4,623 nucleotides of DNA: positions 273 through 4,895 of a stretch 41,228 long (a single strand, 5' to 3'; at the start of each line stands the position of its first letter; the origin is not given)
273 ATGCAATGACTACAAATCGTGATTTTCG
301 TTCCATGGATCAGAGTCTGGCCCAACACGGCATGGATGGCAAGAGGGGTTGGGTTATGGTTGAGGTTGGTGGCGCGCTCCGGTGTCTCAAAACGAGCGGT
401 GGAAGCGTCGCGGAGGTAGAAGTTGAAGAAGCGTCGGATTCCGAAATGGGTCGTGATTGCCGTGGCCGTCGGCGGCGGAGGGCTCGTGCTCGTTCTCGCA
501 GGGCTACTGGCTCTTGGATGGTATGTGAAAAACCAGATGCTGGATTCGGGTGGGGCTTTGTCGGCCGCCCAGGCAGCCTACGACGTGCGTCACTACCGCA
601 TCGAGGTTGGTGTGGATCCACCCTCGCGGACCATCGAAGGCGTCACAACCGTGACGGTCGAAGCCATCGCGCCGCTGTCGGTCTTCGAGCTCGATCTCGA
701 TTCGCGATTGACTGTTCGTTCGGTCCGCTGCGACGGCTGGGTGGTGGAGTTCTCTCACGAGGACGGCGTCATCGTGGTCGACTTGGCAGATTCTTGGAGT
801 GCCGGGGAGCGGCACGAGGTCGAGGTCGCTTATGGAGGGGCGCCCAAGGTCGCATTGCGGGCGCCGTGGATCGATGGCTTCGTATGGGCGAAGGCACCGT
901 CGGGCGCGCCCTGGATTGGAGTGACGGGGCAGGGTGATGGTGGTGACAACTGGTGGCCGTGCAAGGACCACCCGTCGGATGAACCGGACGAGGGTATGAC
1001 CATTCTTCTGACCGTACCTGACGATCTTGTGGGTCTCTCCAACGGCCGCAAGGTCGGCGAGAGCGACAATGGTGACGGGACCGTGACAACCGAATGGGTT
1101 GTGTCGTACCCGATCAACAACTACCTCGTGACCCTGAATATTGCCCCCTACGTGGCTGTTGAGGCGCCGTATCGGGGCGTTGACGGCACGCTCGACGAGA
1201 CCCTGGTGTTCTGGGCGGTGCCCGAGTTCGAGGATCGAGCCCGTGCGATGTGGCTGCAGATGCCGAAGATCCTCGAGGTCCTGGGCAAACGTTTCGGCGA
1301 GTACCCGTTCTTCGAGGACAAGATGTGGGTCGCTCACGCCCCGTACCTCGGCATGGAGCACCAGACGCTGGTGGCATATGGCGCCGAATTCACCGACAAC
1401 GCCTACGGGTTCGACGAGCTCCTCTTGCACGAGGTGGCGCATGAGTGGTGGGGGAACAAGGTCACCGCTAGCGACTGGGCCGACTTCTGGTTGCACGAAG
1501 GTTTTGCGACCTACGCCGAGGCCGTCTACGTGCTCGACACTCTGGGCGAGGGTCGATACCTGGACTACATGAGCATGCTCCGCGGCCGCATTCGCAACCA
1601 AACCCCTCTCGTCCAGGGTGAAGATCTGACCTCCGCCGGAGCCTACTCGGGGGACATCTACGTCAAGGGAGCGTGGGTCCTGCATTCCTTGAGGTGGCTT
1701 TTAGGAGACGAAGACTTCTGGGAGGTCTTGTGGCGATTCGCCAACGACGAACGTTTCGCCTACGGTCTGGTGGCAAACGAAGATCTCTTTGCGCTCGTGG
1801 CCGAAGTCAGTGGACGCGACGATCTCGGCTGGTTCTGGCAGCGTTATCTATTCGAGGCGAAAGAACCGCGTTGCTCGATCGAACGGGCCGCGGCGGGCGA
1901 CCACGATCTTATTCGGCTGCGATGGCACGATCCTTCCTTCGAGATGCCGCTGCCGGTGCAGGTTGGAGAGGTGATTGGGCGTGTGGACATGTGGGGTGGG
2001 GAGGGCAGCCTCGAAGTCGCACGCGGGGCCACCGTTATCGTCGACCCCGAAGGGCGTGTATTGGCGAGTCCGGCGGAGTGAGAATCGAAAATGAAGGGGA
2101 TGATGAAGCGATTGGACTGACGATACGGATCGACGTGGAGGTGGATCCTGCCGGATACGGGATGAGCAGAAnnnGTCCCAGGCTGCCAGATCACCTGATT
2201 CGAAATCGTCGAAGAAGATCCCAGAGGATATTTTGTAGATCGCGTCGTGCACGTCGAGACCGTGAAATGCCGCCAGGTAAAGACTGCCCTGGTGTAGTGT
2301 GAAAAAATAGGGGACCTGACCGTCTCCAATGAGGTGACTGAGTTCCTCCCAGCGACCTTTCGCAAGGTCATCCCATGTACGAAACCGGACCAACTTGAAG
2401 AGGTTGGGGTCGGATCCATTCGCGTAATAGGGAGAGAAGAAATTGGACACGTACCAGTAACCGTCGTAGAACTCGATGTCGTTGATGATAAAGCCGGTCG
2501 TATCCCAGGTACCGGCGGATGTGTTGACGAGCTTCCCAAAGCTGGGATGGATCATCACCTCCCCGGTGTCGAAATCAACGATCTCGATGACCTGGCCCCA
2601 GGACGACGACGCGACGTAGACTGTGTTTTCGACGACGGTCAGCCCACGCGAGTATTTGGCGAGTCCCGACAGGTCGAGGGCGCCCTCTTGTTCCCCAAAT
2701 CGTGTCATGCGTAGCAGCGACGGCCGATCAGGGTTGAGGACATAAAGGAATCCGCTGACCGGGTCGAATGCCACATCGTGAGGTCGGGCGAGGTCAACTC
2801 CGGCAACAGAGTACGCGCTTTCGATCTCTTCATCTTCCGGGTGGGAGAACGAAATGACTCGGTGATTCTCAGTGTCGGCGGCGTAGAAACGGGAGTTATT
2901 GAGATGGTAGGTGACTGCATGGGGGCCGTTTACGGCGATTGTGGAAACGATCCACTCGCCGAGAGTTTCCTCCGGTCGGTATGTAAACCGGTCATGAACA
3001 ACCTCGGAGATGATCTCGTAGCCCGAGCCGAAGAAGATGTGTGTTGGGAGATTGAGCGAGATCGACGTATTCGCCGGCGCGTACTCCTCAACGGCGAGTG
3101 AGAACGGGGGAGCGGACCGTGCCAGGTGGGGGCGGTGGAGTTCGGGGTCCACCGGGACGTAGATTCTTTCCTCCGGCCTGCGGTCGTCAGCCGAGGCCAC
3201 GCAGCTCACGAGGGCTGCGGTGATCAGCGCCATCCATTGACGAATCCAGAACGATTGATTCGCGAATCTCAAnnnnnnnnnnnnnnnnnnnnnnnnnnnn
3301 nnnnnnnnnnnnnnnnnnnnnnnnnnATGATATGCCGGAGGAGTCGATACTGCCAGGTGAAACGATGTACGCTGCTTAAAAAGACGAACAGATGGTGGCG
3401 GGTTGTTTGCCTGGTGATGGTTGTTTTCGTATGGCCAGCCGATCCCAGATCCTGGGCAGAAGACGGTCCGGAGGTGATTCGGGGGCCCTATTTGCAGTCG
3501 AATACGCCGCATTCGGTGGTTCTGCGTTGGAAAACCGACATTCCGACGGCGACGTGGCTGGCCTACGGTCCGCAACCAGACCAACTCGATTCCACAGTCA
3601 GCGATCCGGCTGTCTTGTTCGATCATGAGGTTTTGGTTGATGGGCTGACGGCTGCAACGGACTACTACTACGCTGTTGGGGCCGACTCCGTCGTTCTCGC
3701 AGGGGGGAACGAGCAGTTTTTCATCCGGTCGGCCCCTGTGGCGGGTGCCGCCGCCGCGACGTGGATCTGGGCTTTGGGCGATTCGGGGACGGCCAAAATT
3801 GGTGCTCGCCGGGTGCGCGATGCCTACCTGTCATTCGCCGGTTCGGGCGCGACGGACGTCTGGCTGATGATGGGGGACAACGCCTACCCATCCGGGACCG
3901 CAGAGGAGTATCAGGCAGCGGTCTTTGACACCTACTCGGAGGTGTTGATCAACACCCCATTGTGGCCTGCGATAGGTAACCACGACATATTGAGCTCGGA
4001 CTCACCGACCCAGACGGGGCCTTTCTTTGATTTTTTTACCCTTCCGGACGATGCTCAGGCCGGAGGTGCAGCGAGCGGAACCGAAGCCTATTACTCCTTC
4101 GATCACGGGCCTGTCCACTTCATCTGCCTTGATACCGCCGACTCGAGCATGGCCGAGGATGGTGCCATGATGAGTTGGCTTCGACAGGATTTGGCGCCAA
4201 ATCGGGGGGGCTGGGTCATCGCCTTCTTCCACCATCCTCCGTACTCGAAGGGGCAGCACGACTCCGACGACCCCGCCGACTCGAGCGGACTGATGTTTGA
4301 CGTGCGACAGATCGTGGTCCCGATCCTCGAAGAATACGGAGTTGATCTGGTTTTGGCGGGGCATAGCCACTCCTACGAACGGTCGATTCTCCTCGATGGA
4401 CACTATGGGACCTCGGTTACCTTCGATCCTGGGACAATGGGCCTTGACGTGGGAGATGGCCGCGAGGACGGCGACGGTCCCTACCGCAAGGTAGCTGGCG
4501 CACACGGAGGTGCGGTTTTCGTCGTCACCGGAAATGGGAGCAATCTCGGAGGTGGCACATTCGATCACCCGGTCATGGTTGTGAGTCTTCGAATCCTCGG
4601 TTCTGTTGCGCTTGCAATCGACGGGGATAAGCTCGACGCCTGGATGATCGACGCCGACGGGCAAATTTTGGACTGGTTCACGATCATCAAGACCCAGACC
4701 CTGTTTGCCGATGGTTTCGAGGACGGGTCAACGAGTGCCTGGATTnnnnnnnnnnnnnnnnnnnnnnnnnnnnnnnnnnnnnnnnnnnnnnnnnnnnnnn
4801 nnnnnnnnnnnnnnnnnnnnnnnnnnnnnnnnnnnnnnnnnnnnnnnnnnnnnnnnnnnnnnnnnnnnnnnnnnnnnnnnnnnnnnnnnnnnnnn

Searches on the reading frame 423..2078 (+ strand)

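Call 10: search_protein_families(library=pfam, proteins=[window:423-2078:+], max_evalue=0.001)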
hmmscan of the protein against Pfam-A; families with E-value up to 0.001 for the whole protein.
window:423-2078:+ (552 aa): 2 families
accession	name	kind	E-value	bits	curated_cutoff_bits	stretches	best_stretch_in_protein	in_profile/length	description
PF01433.26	Peptidase_M1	-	1.9e-21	77.1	27.7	1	326-475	63-218/218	Peptidase family M1 domain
PF17900.6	Peptidase_M1_N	-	6.8e-06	26.7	25.8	1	57-235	4-186/186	Peptidase M1 N-terminal domain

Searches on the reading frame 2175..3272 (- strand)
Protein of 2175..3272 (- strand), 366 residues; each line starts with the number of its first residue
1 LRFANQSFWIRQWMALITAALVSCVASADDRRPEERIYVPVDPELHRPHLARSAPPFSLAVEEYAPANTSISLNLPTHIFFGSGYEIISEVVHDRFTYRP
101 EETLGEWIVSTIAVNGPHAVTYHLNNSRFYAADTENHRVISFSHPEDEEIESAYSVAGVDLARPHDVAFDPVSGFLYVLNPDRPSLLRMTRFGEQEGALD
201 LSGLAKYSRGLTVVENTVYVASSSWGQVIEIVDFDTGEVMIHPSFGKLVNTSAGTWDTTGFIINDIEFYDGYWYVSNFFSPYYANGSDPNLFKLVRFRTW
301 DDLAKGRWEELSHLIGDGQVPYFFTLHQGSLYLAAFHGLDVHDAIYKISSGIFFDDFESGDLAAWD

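Call 10: search_protein_families(library=pfam, proteins=[window:2175-3272:-], max_evalue=0.001)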
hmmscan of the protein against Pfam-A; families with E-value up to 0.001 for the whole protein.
window:2175-3272:- (366 aa): 1 family
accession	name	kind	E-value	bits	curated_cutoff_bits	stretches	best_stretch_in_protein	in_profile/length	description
PF01436.27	NHL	-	4.4e-06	26.9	20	0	115-139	2-25/28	NHL repeat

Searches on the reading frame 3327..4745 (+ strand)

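Call 10: search_protein_families(library=pfam, proteins=[window:3327-4745:+], max_evalue=0.001)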
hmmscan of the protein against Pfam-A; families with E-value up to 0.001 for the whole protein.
window:3327-4745:+ (473 aa): 2 families
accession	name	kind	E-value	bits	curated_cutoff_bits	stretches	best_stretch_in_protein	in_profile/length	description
PF00149.33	Metallophos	-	9.7e-15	55.9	21.5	1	147-350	3-191/191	Calcineurin-like phosphoesterase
PF16656.11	Pur_ac_phosph_N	-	8.4e-08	33.1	30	1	57-121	9-82/93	Purple acid Phosphatase, N-terminal domain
